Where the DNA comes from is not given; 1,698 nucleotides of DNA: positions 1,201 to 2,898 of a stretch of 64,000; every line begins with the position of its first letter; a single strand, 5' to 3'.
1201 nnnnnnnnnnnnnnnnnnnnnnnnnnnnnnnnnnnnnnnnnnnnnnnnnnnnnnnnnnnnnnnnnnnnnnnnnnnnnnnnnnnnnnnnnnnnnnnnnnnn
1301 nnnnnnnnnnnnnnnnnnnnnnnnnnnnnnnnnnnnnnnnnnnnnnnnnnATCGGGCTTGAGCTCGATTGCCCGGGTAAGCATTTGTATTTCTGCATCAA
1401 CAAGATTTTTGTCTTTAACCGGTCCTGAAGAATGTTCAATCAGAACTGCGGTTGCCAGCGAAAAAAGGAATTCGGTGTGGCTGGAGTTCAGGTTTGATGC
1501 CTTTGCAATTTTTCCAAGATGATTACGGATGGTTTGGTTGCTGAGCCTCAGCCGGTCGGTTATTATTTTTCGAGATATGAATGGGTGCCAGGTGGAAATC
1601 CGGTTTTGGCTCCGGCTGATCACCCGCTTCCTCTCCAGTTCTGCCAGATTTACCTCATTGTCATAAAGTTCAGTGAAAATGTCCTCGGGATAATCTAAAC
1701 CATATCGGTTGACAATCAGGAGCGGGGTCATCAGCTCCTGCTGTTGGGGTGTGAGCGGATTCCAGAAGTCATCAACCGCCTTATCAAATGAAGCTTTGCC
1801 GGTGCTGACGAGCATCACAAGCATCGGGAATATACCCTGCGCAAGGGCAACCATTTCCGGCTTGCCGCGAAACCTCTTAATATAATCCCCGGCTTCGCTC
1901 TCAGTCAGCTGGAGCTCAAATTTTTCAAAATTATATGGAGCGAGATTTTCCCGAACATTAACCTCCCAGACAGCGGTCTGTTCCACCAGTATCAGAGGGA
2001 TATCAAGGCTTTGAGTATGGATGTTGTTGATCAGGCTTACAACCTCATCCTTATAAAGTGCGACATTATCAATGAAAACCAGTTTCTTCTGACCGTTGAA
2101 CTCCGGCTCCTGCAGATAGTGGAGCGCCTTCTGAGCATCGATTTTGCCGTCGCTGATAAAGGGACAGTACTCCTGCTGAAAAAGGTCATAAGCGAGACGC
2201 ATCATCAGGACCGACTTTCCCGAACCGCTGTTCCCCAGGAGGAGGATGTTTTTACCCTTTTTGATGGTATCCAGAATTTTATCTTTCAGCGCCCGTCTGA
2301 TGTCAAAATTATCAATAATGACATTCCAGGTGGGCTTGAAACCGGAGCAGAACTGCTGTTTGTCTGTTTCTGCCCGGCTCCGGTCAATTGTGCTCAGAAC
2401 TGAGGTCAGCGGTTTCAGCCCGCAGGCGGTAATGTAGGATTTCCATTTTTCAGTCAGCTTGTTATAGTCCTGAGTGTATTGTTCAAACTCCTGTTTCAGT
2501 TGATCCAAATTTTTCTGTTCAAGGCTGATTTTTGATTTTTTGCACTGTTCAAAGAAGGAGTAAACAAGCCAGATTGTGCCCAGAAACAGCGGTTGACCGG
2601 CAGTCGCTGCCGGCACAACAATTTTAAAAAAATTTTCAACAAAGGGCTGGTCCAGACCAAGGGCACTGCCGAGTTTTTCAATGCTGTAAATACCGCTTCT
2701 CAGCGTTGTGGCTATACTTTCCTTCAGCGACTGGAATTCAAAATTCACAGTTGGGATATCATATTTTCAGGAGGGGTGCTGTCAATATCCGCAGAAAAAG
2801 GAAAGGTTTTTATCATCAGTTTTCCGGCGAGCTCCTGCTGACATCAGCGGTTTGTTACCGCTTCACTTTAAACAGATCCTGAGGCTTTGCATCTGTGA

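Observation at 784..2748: tRNA-Val-proximal, lower-GC STAND NTPase with an unusual domain order (TM/coiled coil - P-loop - LuxR HTH - TPR)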

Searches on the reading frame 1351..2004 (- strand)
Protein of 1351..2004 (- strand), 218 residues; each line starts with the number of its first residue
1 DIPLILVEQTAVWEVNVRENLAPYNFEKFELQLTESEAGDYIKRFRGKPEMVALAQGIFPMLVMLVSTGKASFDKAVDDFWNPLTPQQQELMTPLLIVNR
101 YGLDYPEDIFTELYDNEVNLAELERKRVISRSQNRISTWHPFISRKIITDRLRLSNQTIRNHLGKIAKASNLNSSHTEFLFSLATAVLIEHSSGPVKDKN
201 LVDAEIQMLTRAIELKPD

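Call 7: search_protein_families(library=pfam, proteins=[window:1351-2004:-], max_evalue=10)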
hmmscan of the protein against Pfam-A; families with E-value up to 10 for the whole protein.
seq(218 aa): 2 families
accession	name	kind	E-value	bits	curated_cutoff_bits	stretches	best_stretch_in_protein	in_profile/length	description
PF13556.12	HTH_30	-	0.015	15.6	27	1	150-189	20-59/59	PucR C-terminal helix-turn-helix domain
PF00196.25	GerE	-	0.23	11.6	23.5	1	146-168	21-43/57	Bacterial regulatory proteins, luxR family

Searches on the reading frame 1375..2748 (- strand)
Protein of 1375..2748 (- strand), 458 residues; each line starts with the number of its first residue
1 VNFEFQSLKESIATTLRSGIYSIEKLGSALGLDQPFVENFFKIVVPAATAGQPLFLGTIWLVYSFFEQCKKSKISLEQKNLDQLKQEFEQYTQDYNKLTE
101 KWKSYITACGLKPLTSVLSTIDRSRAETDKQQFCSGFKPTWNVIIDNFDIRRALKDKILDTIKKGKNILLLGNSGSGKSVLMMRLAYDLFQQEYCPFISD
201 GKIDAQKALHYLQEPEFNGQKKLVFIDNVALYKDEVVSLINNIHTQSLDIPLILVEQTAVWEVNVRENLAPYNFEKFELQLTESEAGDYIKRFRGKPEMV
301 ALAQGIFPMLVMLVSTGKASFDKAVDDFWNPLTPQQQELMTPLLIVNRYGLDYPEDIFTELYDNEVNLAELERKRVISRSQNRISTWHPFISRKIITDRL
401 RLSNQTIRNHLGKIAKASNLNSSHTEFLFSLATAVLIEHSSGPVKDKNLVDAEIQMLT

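Call 11: find_homologous_proteins(query=window:1399-2748:-, max_evalue=0.001)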
Query seq(450 aa) (450 aa): 4 proteins with E <= 0.001 among 8000 candidates.
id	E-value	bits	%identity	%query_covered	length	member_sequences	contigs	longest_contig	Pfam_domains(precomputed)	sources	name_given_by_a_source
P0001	2.3e-287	971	97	100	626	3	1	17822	PF13431.13,PF23914.2,PF13414.13,PF13428.13,PF13374.13,PF14559.13,PF25575.1,PF13371.13,PF00515.35,PF13424.13,PF13432.13,PF13181.13,PF07719.24,PF25199.2,PF20720.4,PF13174.13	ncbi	ncbi:MAG: tetratricopeptide repeat protein [candidate division WOR-3 bacterium]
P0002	2.4e-119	417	43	99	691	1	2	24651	PF13173.13,PF13414.13,PF12569.15,PF13374.13,PF24575.2,PF00515.35,PF13424.13,PF07719.24,PF25199.2,PF13174.13,PF20308.5,PF13431.13,PF23914.2,PF13176.13,PF13428.13,PF14559.13,PF25575.1,PF13371.13,PF12895.14,PF21033.5,PF13432.13,PF13181.13,PF01239.29,PF20720.4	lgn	-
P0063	8.9e-69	250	34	89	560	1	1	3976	PF13431.13,PF13414.13,PF13428.13,PF14559.13,PF13371.13,PF00515.35,PF13424.13,PF13432.13,PF13181.13,PF01239.29,PF07719.24,PF25199.2,PF20720.4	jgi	-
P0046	2.5e-63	233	33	90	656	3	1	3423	PF25063.1,PF14853.13,PF13431.13,PF23914.2,PF25060.1,PF13414.13,PF13176.13,PF13428.13,PF13374.13,PF14559.13,PF13371.13,PF00515.35,PF12895.14,PF13424.13,PF13432.13,PF13181.13,PF01239.29,PF07719.24,PF25199.2,PF20720.4,PF13174.13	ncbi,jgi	-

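Call 20: search_protein_representatives(protein=window:1375-2748:-)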
Query: 458 residues. Proteins with E-value up to 0.001 (for the whole library): 118; up to 1e-10: 10; up to 1e-30: 4. The best 118 are listed.
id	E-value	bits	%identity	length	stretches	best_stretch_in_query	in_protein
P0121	4.6e-109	381.5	43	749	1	1-458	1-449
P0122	2.0e-65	237.7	33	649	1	37-439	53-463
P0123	6.1e-63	229.5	34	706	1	49-439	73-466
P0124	5.1e-57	210.0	35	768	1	34-403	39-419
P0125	5.9e-19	84.6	27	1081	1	81-455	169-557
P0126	1.0e-15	74.0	35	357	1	126-296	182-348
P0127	1.8e-15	73.1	36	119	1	6-124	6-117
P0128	3.5e-12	62.3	30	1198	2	123-209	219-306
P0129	2.4e-11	59.5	26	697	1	120-395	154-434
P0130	5.9e-11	58.2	29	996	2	130-286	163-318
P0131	3.8e-10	55.6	27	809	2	78-280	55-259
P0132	6.6e-10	54.8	39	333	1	142-261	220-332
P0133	7.3e-10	54.6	33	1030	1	127-293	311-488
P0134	1.3e-09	53.8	29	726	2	91-292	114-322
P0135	2.3e-09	53.0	34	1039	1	125-289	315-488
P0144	1.1e-07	47.5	28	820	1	130-429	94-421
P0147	1.8e-07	46.7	25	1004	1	76-361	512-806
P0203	2.8e-04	36.2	29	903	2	127-269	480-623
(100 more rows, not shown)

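Call 46: search_protein_families(library=pfam, proteins=[P0125, P0129, P0144], max_evalue=0.001)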
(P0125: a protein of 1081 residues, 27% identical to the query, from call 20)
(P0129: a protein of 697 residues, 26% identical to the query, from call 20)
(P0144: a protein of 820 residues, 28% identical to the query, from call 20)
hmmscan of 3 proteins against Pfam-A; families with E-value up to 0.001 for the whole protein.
P0125 (1081 aa): 22 families
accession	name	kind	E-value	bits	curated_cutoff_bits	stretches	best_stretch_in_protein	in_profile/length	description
PF00515.34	TPR_1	-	7.7e-93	301.3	27.8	10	809-841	2-34/34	Tetratricopeptide repeat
PF07719.23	TPR_2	-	2.6e-65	211.6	27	8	876-908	1-33/34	Tetratricopeptide repeat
PF13414.12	TPR_11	-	1.9e-62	207.1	26.8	8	815-852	1-38/42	TPR repeat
PF13431.12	TPR_17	-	1.1e-59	194.2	24.4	6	762-794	1-33/34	Tetratricopeptide repeat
PF13181.12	TPR_8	-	1.5e-52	171.7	25.7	4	809-840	2-33/34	Tetratricopeptide repeat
PF13424.12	TPR_12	-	3.2e-42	143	30.1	6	842-906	3-75/77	Tetratricopeptide repeat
PF01239.28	PPTA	-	1.5e-33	112.8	29.5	1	723-752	2-31/32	Protein prenyltransferase alpha subunit repeat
PF13432.12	TPR_16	-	6e-32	110.1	32.7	3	812-871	1-60/65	Tetratricopeptide repeat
PF13371.12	TPR_9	-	2.3e-31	108.1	35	7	854-908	7-61/73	Tetratricopeptide repeat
PF13428.12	TPR_14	-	1.4e-28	96.9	23.5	1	809-848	2-41/44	Tetratricopeptide repeat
PF14559.12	TPR_19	-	5.4e-21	75.1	25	5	787-845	4-62/68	Tetratricopeptide repeat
PF13374.12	TPR_10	-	4.8e-19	68.2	27.5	0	777-803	5-31/42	Tetratricopeptide repeat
PF25199.1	nSTAND_NTPase5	-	8.8e-19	68.2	34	1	222-351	2-140/145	Novel STAND NTPase 5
PF13176.12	TPR_7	-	1.1e-13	50.5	27.9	0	776-807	1-32/36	Tetratricopeptide repeat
PF25063.1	ARM_TT21_C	-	1.4e-11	45.1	35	1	807-910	94-198/209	Tetratricopeptide repeat protein 21 C-terminal ARM domain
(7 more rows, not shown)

P0129 (697 aa): 18 families
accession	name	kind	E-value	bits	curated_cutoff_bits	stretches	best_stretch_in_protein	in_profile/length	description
PF25199.1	nSTAND_NTPase5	-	1.7e-21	77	34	1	166-294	2-136/145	Novel STAND NTPase 5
PF13414.12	TPR_11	-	2.6e-15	56.3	26.8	2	515-542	11-38/42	TPR repeat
PF00515.34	TPR_1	-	2.8e-15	55.8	27.8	2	532-564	1-33/34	Tetratricopeptide repeat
PF07719.23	TPR_2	-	2.3e-12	46.4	27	1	532-564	1-33/34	Tetratricopeptide repeat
PF13181.12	TPR_8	-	3.2e-12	46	25.7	1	532-564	1-33/34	Tetratricopeptide repeat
PF13424.12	TPR_12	-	2.4e-10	40.9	30.1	2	503-563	8-76/77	Tetratricopeptide repeat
PF13431.12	TPR_17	-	3.6e-10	39.7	24.4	1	520-552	1-33/34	Tetratricopeptide repeat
PF13432.12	TPR_16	-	5.3e-08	33.6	32.7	1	515-563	14-62/65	Tetratricopeptide repeat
PF14559.12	TPR_19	-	1.8e-07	31.8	25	1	515-569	8-62/68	Tetratricopeptide repeat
PF24575.1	TPR_Slam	-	9.2e-06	26.5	35.2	0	539-587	54-101/104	Surface lipoprotein assembly modifier, N-terminal TPR repeats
PF13428.12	TPR_14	-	1.1e-05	26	23.5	0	539-573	8-42/44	Tetratricopeptide repeat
PF13374.12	TPR_10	-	5.6e-05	23.5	27.5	1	536-561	6-31/42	Tetratricopeptide repeat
PF05729.18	NACHT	-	8.7e-05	22.8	26.7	1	200-227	1-28/167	NACHT domain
PF13191.12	AAA_16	-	9.8e-05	23.3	32.6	1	186-237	10-63/167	AAA ATPase domain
PF20720.3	nSTAND3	-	0.00012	22.2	27.2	1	199-292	17-112/155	Novel STAND NTPase 3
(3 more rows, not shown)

P0144 (820 aa): 3 families
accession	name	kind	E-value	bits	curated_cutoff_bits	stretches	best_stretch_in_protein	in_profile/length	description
PF25199.1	nSTAND_NTPase5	-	3e-21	76.2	34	1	96-238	2-144/145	Novel STAND NTPase 5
PF24575.1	TPR_Slam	-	2.2e-05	25.3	35.2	1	615-686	30-102/104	Surface lipoprotein assembly modifier, N-terminal TPR repeats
PF14559.12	TPR_19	-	2.8e-05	24.8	25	0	614-673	8-67/68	Tetratricopeptide repeat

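Call 54: search_protein_families(library=padloc, proteins=[P0121, P0122, P0123, P0124, P0125, P0133, P0135, P0147, P0203, P0144], max_evalue=0.00001)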
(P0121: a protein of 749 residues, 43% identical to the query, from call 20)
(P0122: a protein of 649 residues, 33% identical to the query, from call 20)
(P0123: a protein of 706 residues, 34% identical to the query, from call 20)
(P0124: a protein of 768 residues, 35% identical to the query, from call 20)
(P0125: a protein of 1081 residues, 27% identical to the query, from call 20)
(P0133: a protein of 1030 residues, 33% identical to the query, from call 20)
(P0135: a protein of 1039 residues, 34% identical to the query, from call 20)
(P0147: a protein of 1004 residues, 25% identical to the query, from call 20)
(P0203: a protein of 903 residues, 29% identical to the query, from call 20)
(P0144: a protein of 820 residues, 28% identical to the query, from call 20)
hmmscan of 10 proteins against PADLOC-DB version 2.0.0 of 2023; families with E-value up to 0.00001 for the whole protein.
P0121 (749 aa): 3 families
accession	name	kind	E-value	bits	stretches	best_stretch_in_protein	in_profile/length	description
PDLC04140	mad8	-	2.5e-08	31.8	1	150-235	19-95/314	mads_8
PDLC01169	TPR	-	1.4e-07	29.2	0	663-735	109-186/252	TPR repeats containing protein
PDLC04789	PDC-S01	-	1.8e-07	28.5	1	143-290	2-150/375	-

P0122 (649 aa): 1 family
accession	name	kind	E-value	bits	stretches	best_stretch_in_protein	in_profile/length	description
PDLC01172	TPR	-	4.8e-08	30.3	0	572-631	149-209/448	TPR repeats containing protein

P0123 (706 aa): 3 families
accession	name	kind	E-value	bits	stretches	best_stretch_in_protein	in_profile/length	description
PDLC01172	TPR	-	8.9e-08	29.4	0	483-532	83-132/448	TPR repeats containing protein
PDLC01101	PrimPol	-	4.9e-07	26.8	0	466-525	49-102/490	adaptation polymerase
PDLC01171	TPR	-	1.3e-06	25.7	0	572-686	159-282/504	TPR repeats containing protein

P0124 (768 aa): 4 families
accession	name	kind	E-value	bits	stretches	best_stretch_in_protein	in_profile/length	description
PDLC01101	PrimPol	-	6.3e-15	52.8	1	584-681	9-105/490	adaptation polymerase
PDLC04140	mad8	-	2.5e-07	28.5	0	161-362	19-101/314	mads_8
PDLC04481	PDC-M16B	-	1.7e-06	25.1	0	588-658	159-229/471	-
PDLC01172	TPR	-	2.1e-06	24.8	0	646-739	87-198/448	TPR repeats containing protein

P0125 (1081 aa): 0 families

P0133 (1030 aa): 4 families
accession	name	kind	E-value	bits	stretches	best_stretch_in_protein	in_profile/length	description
PDLC00407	ThsA1|ThsA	-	1.5e-17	61.4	1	7-224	13-222/478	STALD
PDLC00409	ThsA1|ThsA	-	4.8e-13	47.1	1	7-215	14-212/242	STALD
PDLC04968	PDC-S25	-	1.9e-10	38.4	1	103-216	142-245/517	-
PDLC04967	PDC-S25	-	4.8e-06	23.9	1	104-210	149-249/528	-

P0135 (1039 aa): 8 families
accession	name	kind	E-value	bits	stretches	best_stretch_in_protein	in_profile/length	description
PDLC00407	ThsA1|ThsA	-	3e-20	70.3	1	3-246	9-240/478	STALD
PDLC00409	ThsA1|ThsA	-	1.1e-17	62.2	1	3-220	10-214/242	STALD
PDLC04968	PDC-S25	-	1.5e-13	48.6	1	46-218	75-244/517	-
PDLC02184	Dsr2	-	6.7e-11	38.9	1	9-169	18-175/1222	-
PDLC02916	CSD_V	-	2.3e-06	25.4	1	984-1034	15-63/64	-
PDLC04093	SIR2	-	3.2e-06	24.4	0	105-122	154-171/395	-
PDLC02419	Aga_SIR2-PNTD1-PNTD2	-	5.5e-06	23.4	0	103-154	121-172/558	Class I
PDLC04094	SIR2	-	6.4e-06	23.6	0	104-124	151-171/399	-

P0147 (1004 aa): 2 families
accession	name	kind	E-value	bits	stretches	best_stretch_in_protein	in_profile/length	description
PDLC04592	PDC-M34B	-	1.1e-10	39.5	1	390-513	68-185/192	-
PDLC04591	PDC-M34B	-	1.8e-07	29.1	1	389-515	60-181/185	-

P0203 (903 aa): 3 families
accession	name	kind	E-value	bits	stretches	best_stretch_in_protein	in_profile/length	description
PDLC00407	ThsA1|ThsA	-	8.3e-07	26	1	190-393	14-204/478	STALD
PDLC02016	SAVED_CHAT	-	4.2e-06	23.9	1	42-164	329-454/498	-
PDLC04166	Dsr1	-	5.9e-06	22.3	1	186-386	13-209/1227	-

P0144 (820 aa): 0 families

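Call 75: search_dna_similar(query=window:1375-2748:-, collection=plasmids, mode=protein, max_evalue=0.001, max_rows=10)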
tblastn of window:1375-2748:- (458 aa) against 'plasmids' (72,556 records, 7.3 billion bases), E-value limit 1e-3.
Records with a match: 2; places in all: 2; records where one place covers at least 80% of the query: 0.
Best place of each record, by identity: <60% 2.
By first word of the organism name: Methylobacterium 1; Vibrio 1.
By predicted mobility (MOB-suite, as given by PLSDB): non-mobilizable 2.
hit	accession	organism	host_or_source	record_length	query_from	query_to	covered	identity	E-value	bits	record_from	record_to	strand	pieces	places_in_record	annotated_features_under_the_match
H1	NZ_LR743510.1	Methylobacterium bullatum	-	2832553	112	340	50%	23.6%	4e-5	54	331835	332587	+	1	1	none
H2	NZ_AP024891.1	Vibrio pectenicida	-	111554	129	263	29%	26.5%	3e-5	54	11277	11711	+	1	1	SIR2 family protein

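Call 76: search_dna_similar(query=window:1375-2748:-, collection=phages, mode=protein, max_evalue=0.001, max_rows=10)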
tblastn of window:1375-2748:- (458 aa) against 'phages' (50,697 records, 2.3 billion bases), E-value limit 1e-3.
No match.
